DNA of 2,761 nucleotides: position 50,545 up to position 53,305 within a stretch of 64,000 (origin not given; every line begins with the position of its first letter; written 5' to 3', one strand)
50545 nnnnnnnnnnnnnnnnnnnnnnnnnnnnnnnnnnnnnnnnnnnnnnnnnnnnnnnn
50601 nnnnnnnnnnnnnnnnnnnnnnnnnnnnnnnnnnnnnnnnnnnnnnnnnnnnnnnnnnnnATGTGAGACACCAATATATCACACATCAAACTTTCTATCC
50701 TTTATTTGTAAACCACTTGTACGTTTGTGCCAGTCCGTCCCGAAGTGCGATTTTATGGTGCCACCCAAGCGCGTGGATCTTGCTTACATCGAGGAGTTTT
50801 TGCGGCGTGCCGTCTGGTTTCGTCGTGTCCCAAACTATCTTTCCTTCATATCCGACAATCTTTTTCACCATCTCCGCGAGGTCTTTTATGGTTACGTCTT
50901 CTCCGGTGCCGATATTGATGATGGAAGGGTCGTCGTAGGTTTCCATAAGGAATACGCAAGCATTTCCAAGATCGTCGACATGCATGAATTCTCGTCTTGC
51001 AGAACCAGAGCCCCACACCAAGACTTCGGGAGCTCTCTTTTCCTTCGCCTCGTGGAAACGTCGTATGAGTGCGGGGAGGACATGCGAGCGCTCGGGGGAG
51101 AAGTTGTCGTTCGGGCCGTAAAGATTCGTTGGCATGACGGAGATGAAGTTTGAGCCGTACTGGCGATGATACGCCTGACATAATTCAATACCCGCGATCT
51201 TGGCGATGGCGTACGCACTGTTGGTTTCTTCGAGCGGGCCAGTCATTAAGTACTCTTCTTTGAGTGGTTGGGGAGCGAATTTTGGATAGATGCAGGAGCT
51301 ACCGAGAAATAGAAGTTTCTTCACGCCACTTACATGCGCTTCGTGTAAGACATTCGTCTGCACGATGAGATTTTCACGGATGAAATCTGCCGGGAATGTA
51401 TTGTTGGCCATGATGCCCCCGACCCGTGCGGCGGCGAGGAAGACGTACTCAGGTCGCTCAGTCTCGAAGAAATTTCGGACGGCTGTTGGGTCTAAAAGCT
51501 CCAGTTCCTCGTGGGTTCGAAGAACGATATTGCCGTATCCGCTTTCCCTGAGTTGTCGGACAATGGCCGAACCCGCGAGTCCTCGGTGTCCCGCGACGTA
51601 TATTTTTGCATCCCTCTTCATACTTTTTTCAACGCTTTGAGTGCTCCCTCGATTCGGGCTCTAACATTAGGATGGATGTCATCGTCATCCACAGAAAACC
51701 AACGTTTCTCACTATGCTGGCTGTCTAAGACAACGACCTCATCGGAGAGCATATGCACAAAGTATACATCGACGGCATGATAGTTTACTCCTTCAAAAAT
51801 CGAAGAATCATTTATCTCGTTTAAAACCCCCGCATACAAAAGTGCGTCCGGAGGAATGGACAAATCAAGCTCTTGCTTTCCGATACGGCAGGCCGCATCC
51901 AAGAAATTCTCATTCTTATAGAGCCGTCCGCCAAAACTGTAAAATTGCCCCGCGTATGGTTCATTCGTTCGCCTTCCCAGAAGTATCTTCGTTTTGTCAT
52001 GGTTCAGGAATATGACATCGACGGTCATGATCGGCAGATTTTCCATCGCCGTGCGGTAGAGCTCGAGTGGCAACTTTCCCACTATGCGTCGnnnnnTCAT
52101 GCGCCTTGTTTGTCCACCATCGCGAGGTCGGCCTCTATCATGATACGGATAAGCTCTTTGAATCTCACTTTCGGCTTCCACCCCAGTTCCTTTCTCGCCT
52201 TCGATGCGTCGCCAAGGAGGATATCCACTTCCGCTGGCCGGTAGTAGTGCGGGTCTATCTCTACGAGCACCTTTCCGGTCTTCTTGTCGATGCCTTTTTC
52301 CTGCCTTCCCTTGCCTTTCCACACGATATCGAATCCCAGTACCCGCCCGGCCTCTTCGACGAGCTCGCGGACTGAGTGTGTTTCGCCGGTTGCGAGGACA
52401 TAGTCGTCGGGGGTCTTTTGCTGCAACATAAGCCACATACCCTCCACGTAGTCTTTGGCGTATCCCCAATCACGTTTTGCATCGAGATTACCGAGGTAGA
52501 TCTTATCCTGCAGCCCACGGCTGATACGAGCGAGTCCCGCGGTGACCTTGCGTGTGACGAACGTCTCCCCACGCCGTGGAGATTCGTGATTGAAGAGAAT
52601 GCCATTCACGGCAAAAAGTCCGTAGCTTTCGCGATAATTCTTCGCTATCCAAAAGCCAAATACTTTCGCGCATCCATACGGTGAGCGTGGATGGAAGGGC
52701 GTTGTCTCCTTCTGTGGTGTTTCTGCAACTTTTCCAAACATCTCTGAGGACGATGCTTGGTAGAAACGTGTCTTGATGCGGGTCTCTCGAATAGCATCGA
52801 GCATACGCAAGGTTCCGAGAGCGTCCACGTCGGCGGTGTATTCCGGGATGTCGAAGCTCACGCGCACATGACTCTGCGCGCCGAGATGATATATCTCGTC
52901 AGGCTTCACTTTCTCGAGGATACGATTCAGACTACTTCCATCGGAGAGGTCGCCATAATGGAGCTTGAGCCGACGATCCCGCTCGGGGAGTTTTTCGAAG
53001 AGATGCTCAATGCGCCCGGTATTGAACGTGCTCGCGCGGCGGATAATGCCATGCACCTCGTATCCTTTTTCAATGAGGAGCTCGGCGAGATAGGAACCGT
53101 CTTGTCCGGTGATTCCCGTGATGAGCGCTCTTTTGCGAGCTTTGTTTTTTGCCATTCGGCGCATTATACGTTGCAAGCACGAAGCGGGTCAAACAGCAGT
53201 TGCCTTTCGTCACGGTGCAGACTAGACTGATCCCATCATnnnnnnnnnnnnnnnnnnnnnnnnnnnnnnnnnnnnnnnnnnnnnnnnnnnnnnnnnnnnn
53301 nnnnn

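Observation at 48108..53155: Duplicated GDP-mannose dehydratase: canonical gmd-gmm-fcl operon plus a lower-GC cassette (gmd paralog + FdtA-like cupin + C-methyltransferase)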

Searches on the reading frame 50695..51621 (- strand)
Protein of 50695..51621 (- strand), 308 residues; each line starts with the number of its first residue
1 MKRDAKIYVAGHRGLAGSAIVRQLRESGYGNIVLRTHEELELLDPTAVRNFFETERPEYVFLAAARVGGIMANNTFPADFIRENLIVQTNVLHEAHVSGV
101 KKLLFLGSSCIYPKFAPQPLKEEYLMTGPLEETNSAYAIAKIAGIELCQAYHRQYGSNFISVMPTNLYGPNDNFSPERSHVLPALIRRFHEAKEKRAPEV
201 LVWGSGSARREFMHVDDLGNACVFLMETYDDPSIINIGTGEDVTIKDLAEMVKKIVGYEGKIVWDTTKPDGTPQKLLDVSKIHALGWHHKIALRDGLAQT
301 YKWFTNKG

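Call 4: search_protein_families(library=pfam, proteins=[window:50695-51621:-], max_evalue=0.01)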
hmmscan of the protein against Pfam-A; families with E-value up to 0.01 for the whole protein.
window:50695-51621:- (308 aa): 4 families
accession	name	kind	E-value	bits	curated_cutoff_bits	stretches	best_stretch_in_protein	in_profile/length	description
PF01370.27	Epimerase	-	4.9e-68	229.5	20.9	1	7-238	1-240/240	NAD dependent epimerase/dehydratase family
PF16363.11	GDP_Man_Dehyd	-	2.7e-20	73.5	27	1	40-299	59-331/332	GDP-mannose 4,6 dehydratase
PF04321.23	RmlD_sub_bind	-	2.8e-05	23.8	27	1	6-65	2-60/287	RmlD substrate binding domain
PF02719.21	Polysacc_synt_2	-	6.8e-05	22.6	20.2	0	44-106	65-126/293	Polysaccharide biosynthesis protein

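Call 5: search_protein_families(library=ncbifam, proteins=[window:50695-51621:-], max_evalue=0.01)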
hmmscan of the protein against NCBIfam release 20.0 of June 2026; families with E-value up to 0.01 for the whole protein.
window:50695-51621:- (308 aa): 16 families
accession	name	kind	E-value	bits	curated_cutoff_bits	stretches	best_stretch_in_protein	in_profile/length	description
NF047922.1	GDPFucSynFcl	equivalog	1.7e-149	497.4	500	1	4-306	2-303/308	GDP-L-fucose synthase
TIGR01181.1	dTDP_gluc_dehyt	equivalog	3.1e-22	79.1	365.1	1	42-306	59-313/321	dTDP-glucose 4,6-dehydratase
TIGR01179.1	galE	equivalog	6.2e-19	68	262.3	1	9-305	4-326/332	UDP-glucose 4-epimerase GalE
TIGR04180.1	EDH_00030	hypoth_equivalog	5.8e-17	61.7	475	1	44-268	60-268/297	NAD-dependent 4,6-dehydratase LegB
NF007490.0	PRK10084.1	subfamily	1.6e-11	43.8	649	1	133-306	163-336/361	dTDP-glucose 4,6-dehydratase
TIGR02197.1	heptose_epim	equivalog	2.8e-10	39.9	274.6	1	10-264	4-268/316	ADP-glyceromanno-heptose 6-epimerase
NF007582.0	PRK10217.1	equivalog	4.8e-07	29.2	698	1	133-305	156-332/355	dTDP-glucose 4,6-dehydratase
NF008360.0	PRK11150.1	equivalog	1.4e-06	27.7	452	1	131-254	134-252/310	ADP-glyceromanno-heptose 6-epimerase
NF011728.1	PRK15181.1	equivalog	1.7e-06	27.3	760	1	87-307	120-340/348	Vi polysaccharide biosynthesis UDP-N-acetylglucosaminuronic acid C-4 epimerase TviC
NF008872.0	PRK11908.1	equivalog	4.4e-06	26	294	1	97-256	107-271/349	bifunctional UDP-4-keto-pentose/UDP-xylose synthase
TIGR03466.1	HpnA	hypoth_equivalog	0.00011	21.2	367.65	1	6-173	2-176/327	hopanoid-associated sugar epimerase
NF042422.1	oxyalk_red_OleD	equivalog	0.00028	20.4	580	1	6-219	2-208/329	2-alkyl-3-oxoalkanoate reductase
TIGR01214.1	rmlD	equivalog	0.0012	18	224.05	1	6-67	1-61/285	dTDP-4-dehydrorhamnose reductase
NF007956.0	PRK10675.1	subfamily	0.0023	17.1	394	0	206-305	227-330/338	UDP-glucose 4-epimerase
TIGR01472.1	gmd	equivalog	0.0049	16.1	415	1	106-266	129-276/342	GDP-mannose 4,6-dehydratase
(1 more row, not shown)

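Call 61: search_solved_structures(query=window:50695-51621:-, max_evalue=1e-60, show_alignments=1)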
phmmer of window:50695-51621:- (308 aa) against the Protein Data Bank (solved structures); distinct sequences matched with E-value up to 1e-60: 13.
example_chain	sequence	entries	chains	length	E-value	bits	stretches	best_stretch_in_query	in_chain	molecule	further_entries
1bws_A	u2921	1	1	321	2.4e-124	417.7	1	5-305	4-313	PROTEIN (GDP-4-KETO-6-DEOXY-D-MANNOSE EPIMERASE/REDUCTASE)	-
1e6u_A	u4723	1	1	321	4.5e-124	416.8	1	6-305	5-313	GDP-FUCOSE SYNTHETASE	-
1bsv_A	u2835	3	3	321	8.5e-124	415.9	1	5-305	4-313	PROTEIN (GDP-FUCOSE SYNTHETASE) | GDP-FUCOSE SYNTHETASE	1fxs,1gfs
1e7s_A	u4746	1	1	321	3.1e-123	414.1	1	5-305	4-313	GDP-FUCOSE SYNTHETASE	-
1e7q_A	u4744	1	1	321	3.1e-123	414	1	6-305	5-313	GDP-FUCOSE SYNTHETASE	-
1e7r_A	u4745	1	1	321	2.1e-122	411.3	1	5-305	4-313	GDP-FUCOSE SYNTHETASE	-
7ll6_A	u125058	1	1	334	2.1e-110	371.9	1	5-303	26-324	GDP-L-fucose synthase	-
8du0_A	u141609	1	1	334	2.9e-110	371.5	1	5-303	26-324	GDP-L-fucose synthase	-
7anh_A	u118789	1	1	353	5e-106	357.5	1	1-193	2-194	GDP-L-fucose synthase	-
7cxt_A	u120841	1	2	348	2.9e-89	302.5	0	1-193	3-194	GDP-L-fucose synthase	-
7m13_A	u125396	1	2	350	3e-89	302.4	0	1-193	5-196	GDP-L-fucose synthase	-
7anc_A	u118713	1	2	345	4.6e-89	301.8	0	1-193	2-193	GDP-L-fucose synthase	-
8ewu_A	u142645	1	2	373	7.2e-86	291.3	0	1-192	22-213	GDP-L-fucose synthase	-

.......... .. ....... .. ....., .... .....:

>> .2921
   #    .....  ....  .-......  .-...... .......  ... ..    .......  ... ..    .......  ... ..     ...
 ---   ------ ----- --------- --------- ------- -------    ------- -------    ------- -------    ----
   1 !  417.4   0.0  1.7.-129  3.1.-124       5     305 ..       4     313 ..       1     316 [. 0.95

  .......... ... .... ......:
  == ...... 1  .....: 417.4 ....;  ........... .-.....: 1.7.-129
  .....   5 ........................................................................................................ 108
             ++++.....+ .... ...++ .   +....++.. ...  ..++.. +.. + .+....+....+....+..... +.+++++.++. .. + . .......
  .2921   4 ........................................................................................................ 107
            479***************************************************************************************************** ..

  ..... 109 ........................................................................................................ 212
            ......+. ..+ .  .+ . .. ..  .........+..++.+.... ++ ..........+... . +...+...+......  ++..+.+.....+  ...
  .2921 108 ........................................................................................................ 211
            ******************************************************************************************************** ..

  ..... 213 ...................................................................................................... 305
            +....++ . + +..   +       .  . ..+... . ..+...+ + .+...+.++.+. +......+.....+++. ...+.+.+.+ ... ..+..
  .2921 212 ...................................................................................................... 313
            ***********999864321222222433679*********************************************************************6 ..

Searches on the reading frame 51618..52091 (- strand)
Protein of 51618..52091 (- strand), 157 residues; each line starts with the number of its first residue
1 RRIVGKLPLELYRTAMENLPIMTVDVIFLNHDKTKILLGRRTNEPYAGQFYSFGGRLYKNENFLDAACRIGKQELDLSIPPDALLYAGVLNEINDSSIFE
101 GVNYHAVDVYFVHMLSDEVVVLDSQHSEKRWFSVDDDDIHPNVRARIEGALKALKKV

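Call 4: search_protein_families(library=pfam, proteins=[window:51618-52091:-], max_evalue=0.01)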
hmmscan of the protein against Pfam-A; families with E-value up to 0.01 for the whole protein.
window:51618-52091:- (157 aa): 1 family
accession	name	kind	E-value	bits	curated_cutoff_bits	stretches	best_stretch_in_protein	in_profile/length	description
PF00293.34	NUDIX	-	2.3e-10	41.1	21.1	1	23-136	5-117/134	NUDIX domain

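Call 5: search_protein_families(library=ncbifam, proteins=[window:51618-52091:-], max_evalue=0.01)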
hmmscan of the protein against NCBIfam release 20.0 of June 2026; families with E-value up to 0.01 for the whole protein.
window:51618-52091:- (157 aa): 3 families
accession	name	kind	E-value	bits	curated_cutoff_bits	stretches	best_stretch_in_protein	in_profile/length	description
NF011963.0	PRK15434.1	subfamily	8.5e-18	64.6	146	1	11-147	7-148/159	GDP-mannose mannosyl hydrolase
NF001308.0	PRK00254.1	equivalog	0.00078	17.8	1216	1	18-118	511-607/720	ATP-dependent DNA helicase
NF003788.0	PRK05379.1-5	equivalog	0.0069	15.7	354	1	12-84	200-274/351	bifunctional nicotinamide-nucleotide adenylyltransferase/Nudix hydroxylase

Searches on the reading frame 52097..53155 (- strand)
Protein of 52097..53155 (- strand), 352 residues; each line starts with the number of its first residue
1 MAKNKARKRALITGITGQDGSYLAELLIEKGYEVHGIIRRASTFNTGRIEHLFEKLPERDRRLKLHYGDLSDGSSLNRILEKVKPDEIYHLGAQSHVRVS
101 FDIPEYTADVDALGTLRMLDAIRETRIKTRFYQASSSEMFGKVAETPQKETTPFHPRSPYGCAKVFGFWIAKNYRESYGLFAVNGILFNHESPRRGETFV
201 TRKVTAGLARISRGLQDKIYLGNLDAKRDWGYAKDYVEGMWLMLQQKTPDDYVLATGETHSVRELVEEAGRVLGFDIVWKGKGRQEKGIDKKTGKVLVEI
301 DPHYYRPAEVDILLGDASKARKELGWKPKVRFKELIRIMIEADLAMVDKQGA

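Call 4: search_protein_families(library=pfam, proteins=[window:52097-53155:-], max_evalue=0.01)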
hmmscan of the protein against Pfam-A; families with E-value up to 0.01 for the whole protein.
window:52097-53155:- (352 aa): 4 families
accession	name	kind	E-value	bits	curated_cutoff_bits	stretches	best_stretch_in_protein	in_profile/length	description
PF16363.11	GDP_Man_Dehyd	-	1.2e-155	518.5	27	1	11-339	1-332/332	GDP-mannose 4,6 dehydratase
PF01370.27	Epimerase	-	1.2e-77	261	20.9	1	10-254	1-239/240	NAD dependent epimerase/dehydratase family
PF04321.23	RmlD_sub_bind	-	7.1e-09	35.6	27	1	9-167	2-132/287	RmlD substrate binding domain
PF02719.21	Polysacc_synt_2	-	1.1e-05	25.2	20.2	1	11-129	2-122/293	Polysaccharide biosynthesis protein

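Call 5: search_protein_families(library=ncbifam, proteins=[window:52097-53155:-], max_evalue=0.01)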
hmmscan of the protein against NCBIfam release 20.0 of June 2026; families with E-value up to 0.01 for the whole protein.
window:52097-53155:- (352 aa): 21 families
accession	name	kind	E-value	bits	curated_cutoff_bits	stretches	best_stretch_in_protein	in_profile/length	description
TIGR01472.1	gmd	equivalog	3.3e-174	578.9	415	1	8-346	1-341/342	GDP-mannose 4,6-dehydratase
TIGR01181.1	dTDP_gluc_dehyt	equivalog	4.9e-32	111.3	365.1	1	10-341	2-309/321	dTDP-glucose 4,6-dehydratase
TIGR04180.1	EDH_00030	hypoth_equivalog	3.8e-31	108.3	475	1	11-330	2-296/297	NAD-dependent 4,6-dehydratase LegB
TIGR01179.1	galE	equivalog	1.5e-24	86.5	262.3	1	10-181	2-167/332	UDP-glucose 4-epimerase GalE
TIGR02622.1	CDP_4_6_dhtase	equivalog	2.2e-24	86.3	278.45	1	7-178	4-172/352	CDP-glucose 4,6-dehydratase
NF007582.0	PRK10217.1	equivalog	4.8e-18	65.4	698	1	8-343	2-331/355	dTDP-glucose 4,6-dehydratase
NF007490.0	PRK10084.1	subfamily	3.9e-16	59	649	1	10-345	3-336/361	dTDP-glucose 4,6-dehydratase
NF043036.1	ErythonDh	equivalog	9.1e-13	48.1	325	1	10-174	3-163/321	D-erythronate dehydrogenase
NF007956.0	PRK10675.1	subfamily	1.1e-11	44.4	394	1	9-166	2-155/338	UDP-glucose 4-epimerase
NF052578.1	StrlDmthSdmBMthl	equivalog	5.7e-09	36.2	600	1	10-167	3-141/328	sterol demethylase protein SdmB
NF011728.1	PRK15181.1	equivalog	6.2e-09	35.3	760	1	6-235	14-240/348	Vi polysaccharide biosynthesis UDP-N-acetylglucosaminuronic acid C-4 epimerase TviC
TIGR03466.1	HpnA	hypoth_equivalog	9.7e-08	31.3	367.65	1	9-162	2-140/327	hopanoid-associated sugar epimerase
NF041015.1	UDPsulfquin_syn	equivalog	1.6e-07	30.7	575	1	9-129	2-137/384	UDP-sulfoquinovose synthase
TIGR02197.1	heptose_epim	equivalog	6e-05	22.3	274.6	1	67-268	47-255/316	ADP-glyceromanno-heptose 6-epimerase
TIGR01214.1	rmlD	equivalog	0.00015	20.9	224.05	1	10-181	2-145/285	dTDP-4-dehydrorhamnose reductase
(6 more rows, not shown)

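Call 42: search_solved_structures(query=window:52097-53155:-, max_evalue=1e-40)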
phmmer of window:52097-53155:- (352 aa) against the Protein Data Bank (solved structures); distinct sequences matched with E-value up to 1e-40: 11.
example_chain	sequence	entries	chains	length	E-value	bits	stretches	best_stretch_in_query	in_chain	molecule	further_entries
5in4_A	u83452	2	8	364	6.8e-146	488.9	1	6-346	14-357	GDP-mannose 4,6 dehydratase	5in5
1t2a_A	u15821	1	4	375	7.9e-146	488.7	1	6-347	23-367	GDP-mannose 4,6 dehydratase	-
6gpj_A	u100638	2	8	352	9.1e-146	488.5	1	7-346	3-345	GDP-mannose 4,6 dehydratase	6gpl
6gpk_A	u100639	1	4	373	2.1e-145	487.3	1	7-346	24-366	GDP-mannose 4,6 dehydratase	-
6q94_B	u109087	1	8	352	3.3e-145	486.7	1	7-346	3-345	GDP-mannose 4,6 dehydratase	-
7kf3_A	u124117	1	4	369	5.2e-145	486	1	7-349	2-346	GDP-mannose 4,6-dehydratase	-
5uzh_A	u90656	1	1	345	4.3e-142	476.4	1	8-347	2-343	NafoA.00085.b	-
1db3_A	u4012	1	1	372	3.4e-139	466.9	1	8-349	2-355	GDP-MANNOSE 4,6-DEHYDRATASE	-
2z1m_A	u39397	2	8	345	2.9e-138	463.8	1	7-347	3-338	GDP-D-mannose dehydratase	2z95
1n7g_A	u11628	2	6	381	2.9e-125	421.1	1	6-349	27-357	GDP-D-mannose-4,6-dehydratase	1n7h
1rpn_A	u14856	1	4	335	2e-105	355.8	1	8-349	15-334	GDP-mannose 4,6-dehydratase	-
